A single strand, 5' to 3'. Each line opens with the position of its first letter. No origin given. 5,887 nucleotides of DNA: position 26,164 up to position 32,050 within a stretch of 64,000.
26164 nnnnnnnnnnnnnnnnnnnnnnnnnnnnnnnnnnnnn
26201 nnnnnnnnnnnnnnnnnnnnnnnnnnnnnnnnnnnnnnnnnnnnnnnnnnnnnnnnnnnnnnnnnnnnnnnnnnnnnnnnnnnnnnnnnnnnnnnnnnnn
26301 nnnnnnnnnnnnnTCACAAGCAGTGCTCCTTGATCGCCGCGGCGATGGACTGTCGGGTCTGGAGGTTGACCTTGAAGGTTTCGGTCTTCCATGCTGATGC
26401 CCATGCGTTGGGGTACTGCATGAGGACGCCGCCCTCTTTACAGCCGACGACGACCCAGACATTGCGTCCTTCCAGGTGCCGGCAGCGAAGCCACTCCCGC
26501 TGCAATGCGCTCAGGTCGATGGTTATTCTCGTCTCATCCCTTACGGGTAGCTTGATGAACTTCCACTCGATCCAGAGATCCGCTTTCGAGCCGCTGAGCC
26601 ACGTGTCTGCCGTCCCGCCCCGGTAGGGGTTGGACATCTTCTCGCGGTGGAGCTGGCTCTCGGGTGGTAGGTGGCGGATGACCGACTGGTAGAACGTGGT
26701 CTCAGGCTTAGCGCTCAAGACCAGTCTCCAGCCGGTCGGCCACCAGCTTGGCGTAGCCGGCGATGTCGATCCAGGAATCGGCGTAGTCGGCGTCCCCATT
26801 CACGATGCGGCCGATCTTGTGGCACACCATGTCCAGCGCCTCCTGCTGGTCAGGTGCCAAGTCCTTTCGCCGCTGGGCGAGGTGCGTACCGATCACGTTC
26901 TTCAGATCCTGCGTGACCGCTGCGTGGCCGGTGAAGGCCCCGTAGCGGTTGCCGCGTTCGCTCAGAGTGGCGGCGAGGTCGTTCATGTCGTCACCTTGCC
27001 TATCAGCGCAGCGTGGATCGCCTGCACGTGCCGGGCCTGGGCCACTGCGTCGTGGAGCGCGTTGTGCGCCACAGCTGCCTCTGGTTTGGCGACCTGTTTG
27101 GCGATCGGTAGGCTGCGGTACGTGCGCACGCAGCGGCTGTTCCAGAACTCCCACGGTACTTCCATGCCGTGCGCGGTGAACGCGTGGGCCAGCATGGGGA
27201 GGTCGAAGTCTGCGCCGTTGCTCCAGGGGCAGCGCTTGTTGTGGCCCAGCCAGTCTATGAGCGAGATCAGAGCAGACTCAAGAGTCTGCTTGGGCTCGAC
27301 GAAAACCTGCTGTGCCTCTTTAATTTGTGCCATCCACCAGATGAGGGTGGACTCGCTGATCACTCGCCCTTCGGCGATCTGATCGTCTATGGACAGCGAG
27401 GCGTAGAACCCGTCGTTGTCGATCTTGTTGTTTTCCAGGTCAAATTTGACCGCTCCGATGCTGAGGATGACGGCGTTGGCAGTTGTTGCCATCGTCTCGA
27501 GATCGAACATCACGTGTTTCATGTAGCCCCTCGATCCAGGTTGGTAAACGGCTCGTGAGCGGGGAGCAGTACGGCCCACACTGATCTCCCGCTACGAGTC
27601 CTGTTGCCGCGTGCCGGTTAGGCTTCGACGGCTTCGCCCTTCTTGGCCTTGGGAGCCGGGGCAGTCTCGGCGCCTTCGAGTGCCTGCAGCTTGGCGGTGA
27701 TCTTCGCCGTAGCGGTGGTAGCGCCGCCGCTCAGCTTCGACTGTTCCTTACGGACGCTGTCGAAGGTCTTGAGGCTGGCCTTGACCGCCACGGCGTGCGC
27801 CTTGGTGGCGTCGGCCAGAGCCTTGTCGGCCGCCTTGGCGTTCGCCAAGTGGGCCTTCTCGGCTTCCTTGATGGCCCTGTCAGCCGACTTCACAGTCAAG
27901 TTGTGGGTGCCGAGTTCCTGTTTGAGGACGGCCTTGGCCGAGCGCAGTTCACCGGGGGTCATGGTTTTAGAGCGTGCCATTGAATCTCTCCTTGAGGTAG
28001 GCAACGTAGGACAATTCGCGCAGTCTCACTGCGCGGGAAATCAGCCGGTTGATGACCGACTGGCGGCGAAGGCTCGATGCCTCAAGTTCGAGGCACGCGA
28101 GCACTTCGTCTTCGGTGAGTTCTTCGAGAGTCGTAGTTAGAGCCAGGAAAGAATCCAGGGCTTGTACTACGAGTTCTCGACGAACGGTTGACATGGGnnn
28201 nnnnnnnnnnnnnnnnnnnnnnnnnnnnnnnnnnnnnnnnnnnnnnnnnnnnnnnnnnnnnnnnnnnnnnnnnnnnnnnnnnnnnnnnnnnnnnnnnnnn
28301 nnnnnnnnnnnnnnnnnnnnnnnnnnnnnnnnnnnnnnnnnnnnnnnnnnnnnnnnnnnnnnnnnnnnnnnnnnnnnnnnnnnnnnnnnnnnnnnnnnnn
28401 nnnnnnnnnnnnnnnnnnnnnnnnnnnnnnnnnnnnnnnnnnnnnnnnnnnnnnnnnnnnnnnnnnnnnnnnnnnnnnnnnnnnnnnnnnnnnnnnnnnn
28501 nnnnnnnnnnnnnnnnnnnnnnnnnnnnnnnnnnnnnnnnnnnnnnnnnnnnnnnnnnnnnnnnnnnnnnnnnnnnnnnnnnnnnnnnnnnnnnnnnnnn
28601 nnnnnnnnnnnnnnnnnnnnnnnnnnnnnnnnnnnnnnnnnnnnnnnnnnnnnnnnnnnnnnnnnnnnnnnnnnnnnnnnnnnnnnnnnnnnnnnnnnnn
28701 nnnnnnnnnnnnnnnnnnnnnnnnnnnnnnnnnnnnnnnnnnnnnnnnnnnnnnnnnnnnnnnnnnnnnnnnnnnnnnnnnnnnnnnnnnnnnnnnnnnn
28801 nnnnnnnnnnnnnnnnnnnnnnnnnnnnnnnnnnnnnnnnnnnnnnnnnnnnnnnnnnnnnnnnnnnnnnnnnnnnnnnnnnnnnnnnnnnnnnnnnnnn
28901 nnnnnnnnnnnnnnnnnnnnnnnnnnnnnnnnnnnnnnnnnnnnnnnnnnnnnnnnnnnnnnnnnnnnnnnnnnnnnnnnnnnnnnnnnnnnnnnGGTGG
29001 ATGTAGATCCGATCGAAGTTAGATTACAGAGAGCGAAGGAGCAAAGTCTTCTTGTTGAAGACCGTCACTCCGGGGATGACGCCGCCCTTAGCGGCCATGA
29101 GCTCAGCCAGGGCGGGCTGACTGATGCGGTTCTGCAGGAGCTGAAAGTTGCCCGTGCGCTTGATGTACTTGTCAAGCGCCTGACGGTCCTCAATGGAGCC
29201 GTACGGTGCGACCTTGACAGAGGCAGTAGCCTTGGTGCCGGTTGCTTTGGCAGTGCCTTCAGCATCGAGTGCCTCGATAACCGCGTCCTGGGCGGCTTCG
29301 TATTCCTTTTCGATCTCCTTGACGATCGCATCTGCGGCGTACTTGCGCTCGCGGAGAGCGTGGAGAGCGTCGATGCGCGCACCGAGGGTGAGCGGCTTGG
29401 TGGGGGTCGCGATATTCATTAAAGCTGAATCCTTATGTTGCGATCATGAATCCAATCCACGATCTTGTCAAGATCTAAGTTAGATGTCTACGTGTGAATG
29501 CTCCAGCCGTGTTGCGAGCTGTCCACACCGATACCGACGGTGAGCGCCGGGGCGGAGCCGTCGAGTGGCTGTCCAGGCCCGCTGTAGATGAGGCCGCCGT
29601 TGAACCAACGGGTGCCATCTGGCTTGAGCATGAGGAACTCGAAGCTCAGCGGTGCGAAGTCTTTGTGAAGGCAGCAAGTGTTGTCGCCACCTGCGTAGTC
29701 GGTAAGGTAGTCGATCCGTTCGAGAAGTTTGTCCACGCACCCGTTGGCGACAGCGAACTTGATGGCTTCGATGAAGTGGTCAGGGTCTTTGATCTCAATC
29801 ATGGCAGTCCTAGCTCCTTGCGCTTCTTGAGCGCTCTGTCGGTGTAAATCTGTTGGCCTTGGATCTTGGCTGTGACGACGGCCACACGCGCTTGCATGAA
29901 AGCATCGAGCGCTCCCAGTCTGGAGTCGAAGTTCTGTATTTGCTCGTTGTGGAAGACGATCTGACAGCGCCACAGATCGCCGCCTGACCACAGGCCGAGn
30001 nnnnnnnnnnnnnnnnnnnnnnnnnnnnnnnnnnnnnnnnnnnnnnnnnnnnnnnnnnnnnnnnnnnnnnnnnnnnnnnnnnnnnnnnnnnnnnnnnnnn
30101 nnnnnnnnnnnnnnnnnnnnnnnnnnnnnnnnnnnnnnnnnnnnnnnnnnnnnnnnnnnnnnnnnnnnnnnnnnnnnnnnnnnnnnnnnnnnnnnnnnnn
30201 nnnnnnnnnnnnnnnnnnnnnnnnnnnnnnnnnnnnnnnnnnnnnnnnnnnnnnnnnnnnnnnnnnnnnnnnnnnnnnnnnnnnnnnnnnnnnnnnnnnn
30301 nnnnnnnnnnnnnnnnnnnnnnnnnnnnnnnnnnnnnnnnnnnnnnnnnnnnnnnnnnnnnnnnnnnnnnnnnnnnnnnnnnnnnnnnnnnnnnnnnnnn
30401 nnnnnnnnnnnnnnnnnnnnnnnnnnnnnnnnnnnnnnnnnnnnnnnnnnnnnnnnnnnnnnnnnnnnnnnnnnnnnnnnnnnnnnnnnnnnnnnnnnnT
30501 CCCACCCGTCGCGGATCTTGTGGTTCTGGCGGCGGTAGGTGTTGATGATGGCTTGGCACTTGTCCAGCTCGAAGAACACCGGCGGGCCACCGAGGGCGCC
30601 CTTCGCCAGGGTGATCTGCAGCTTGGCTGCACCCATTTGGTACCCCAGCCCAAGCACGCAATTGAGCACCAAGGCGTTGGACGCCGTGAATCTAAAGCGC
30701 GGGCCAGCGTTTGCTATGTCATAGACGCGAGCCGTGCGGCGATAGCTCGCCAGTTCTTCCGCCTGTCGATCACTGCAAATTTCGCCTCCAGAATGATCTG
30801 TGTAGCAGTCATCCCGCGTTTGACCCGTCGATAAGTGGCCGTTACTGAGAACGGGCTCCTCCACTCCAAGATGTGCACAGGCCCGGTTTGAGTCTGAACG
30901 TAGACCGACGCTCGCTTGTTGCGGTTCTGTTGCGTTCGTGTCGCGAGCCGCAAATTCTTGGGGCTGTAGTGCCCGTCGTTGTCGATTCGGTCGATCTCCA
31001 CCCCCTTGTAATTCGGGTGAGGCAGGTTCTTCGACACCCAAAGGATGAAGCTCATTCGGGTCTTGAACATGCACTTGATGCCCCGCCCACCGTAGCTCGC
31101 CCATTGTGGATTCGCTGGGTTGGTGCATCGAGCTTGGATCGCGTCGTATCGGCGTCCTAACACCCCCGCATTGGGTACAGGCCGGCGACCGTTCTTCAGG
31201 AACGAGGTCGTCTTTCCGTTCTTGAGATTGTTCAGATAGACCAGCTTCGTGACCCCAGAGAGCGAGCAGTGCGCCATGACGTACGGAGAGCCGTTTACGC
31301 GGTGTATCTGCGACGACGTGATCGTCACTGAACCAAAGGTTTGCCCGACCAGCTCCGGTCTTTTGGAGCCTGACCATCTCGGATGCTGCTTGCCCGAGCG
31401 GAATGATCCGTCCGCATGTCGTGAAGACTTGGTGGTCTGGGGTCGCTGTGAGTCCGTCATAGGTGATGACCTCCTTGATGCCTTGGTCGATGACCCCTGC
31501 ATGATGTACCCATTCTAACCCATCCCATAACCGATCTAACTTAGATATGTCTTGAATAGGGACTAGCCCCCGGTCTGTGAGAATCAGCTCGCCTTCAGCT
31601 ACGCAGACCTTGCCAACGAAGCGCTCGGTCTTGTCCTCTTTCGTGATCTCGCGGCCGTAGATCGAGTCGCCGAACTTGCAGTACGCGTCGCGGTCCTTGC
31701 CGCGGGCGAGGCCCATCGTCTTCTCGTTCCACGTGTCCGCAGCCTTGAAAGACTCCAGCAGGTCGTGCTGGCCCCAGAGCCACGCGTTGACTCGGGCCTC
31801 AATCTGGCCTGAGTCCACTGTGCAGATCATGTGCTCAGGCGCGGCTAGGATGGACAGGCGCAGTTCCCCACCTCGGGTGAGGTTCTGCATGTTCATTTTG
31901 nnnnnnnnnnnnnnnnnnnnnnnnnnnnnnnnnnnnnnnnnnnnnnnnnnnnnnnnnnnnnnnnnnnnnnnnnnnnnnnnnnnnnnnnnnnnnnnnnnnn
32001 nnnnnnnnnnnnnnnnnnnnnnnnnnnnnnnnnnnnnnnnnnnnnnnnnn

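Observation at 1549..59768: Genome-wide palindrome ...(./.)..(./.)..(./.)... next to gene starts on both strands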

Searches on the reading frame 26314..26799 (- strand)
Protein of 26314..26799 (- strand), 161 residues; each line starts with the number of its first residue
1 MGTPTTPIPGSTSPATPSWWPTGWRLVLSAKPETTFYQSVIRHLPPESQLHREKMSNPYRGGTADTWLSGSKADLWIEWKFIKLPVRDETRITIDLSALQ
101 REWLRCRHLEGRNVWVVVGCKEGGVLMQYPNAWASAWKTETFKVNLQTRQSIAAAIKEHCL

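Call 36: search_protein_families(library=pfam, proteins=[window:26314-26799:-], max_evalue=0.05)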
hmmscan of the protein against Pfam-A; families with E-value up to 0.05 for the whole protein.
window:26314-26799:- (161 aa): 0 families

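Call 103: search_protein_families(library=phrogs, proteins=[window:26314-26799:-], max_evalue=0.001)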
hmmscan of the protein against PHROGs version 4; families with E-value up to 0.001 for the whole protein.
window:26314-26799:- (161 aa): 2 families
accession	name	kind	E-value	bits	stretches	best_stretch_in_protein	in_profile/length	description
phrog_35651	-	unknown function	5e-18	66.3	1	30-128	2-98/168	-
phrog_2165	-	DNA, RNA and nucleotide metabolism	7.7e-11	43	1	31-130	2-101/141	DNA helicase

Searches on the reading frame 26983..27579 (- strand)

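Call 36: search_protein_families(library=pfam, proteins=[window:26983-27579:-], max_evalue=0.05)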
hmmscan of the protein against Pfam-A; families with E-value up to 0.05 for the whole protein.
window:26983-27579:- (198 aa): 2 families
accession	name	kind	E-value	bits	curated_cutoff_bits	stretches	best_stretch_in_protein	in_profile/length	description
PF16473.11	Rv2179c-like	-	4.7e-43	147.4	27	1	21-188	1-176/177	3'-5' exoribonuclease Rv2179c-like domain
PF00929.31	RNase_T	-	6.9e-06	27.1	24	1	23-182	1-161/164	Exonuclease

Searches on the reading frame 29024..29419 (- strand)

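Call 36: search_protein_families(library=pfam, proteins=[window:29024-29419:-], max_evalue=0.05)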
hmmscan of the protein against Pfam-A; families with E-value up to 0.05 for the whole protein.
window:29024-29419:- (131 aa): 1 family
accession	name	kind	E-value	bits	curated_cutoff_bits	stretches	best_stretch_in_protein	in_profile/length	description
PF23984.1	DUF7307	-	3.6e-05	24.1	27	1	16-110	6-104/129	Pam3 gp33-like protein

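Call 63: search_protein_families(library=phrogs, proteins=[window:29024-29419:-], max_evalue=0.01)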
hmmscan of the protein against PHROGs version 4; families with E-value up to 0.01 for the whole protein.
window:29024-29419:- (131 aa): 1 family
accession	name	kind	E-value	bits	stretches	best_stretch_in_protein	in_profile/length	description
phrog_13900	-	head and packaging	2e-14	55.1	1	3-129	3-130/132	minor head protein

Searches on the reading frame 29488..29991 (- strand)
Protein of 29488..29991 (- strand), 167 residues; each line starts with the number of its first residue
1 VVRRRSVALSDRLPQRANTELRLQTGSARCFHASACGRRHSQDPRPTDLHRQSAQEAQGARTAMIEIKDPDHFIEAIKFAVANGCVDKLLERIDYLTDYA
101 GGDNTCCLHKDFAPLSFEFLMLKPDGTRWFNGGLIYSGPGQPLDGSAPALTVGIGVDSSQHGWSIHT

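Call 36: search_protein_families(library=pfam, proteins=[window:29488-29991:-], max_evalue=0.05)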
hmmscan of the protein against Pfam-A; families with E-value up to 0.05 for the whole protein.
window:29488-29991:- (167 aa): 1 family
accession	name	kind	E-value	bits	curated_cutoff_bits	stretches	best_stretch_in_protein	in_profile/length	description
PF13496.11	DUF4120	-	2.3e-06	28.1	27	1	76-167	12-96/96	Domain of unknown function (DUF4120)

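Call 103: search_protein_families(library=phrogs, proteins=[window:29488-29991:-], max_evalue=0.001)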
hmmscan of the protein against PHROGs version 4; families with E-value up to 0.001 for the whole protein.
window:29488-29991:- (167 aa): 0 families

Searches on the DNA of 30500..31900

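Call 77: search_rna_families(source=window, start=30500, end=31900, threshold=evalue, max_evalue=1)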
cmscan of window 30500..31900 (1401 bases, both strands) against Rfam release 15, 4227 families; matches with E-value up to 1: 0.
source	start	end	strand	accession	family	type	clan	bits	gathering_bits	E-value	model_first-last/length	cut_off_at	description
